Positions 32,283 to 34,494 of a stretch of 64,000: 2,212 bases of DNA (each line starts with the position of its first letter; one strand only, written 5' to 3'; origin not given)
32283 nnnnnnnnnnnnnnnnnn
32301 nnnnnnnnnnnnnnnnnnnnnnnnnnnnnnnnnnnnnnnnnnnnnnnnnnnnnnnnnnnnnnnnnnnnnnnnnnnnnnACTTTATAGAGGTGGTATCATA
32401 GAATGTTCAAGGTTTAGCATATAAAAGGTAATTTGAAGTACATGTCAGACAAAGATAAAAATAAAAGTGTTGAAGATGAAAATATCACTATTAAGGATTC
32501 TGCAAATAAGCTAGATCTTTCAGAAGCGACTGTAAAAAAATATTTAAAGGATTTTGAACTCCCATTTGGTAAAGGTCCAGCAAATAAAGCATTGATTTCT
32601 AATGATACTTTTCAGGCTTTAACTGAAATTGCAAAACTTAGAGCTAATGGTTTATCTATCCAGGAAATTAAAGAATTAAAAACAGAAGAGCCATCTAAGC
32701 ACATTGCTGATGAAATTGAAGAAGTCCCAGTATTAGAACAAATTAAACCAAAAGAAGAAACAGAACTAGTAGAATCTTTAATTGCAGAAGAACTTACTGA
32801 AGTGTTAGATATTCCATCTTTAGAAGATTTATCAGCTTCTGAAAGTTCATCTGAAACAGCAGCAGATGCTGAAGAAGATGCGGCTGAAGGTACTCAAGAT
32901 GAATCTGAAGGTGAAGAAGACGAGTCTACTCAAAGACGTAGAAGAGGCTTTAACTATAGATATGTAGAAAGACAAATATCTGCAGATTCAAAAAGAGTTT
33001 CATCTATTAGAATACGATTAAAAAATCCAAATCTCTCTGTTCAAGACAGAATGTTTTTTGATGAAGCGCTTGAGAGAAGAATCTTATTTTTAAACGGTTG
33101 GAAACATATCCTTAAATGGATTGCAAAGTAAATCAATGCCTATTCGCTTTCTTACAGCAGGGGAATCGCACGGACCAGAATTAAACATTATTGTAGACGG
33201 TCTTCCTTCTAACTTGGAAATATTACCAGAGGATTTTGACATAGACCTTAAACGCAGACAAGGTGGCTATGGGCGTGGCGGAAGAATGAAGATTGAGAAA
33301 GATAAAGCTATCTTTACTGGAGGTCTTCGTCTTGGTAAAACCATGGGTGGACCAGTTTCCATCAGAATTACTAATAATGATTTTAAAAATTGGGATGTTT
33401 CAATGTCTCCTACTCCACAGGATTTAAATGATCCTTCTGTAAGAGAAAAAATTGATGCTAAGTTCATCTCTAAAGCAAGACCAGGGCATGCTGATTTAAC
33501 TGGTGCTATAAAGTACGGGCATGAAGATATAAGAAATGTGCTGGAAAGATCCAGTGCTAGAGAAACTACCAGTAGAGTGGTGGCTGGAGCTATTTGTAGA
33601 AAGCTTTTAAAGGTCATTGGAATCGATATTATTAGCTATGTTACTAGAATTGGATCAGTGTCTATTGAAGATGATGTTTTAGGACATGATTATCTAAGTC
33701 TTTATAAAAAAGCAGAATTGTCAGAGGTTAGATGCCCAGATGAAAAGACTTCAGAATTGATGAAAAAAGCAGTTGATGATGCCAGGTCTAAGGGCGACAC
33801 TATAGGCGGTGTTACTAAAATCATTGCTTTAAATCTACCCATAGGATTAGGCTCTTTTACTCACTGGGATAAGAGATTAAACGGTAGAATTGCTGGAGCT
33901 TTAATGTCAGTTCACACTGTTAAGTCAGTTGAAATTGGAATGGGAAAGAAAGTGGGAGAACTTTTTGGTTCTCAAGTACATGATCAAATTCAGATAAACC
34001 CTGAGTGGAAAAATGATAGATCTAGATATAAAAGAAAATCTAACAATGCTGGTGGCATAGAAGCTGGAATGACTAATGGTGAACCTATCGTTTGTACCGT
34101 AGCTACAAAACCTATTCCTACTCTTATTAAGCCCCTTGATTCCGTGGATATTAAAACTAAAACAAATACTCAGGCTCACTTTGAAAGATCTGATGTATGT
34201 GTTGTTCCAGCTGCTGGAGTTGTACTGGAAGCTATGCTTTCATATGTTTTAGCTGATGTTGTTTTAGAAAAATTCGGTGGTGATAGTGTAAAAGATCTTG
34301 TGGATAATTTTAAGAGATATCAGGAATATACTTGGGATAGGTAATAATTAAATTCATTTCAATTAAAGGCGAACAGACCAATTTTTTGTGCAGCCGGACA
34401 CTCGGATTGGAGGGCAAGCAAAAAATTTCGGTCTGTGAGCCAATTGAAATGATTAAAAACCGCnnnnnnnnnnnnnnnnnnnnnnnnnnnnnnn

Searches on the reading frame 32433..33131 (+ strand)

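Call 47: search_protein_families(library=pfam, proteins=[window:32433-33131:+], max_evalue=0.00001)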
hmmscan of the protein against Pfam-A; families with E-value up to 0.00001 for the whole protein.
window:32433-33131:+ (232 aa): 1 family
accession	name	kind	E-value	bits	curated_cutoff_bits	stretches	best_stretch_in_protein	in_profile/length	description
PF13411.12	MerR_1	-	9.2e-07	29.3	21.6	1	19-83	2-66/69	MerR HTH family regulatory protein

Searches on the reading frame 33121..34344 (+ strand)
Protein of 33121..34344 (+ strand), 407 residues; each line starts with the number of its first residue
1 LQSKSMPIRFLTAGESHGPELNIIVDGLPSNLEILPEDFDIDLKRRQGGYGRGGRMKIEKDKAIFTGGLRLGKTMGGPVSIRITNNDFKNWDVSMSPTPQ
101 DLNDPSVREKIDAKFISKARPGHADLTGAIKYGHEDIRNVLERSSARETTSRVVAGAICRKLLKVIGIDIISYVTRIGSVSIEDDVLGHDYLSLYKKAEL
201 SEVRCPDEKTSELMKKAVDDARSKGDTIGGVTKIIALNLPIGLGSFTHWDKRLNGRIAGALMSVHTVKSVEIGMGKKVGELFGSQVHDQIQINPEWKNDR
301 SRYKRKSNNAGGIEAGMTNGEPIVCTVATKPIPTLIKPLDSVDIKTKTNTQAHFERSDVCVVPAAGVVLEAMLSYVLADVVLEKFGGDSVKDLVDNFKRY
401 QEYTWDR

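Call 47: search_protein_families(library=pfam, proteins=[window:33121-34344:+], max_evalue=0.00001)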
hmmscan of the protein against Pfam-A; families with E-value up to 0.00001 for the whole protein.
window:33121-34344:+ (407 aa): 1 family
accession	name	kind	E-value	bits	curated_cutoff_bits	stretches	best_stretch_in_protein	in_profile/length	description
PF01264.26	Chorismate_synt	-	3.2e-110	368.3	27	1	8-382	1-327/327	Chorismate synthase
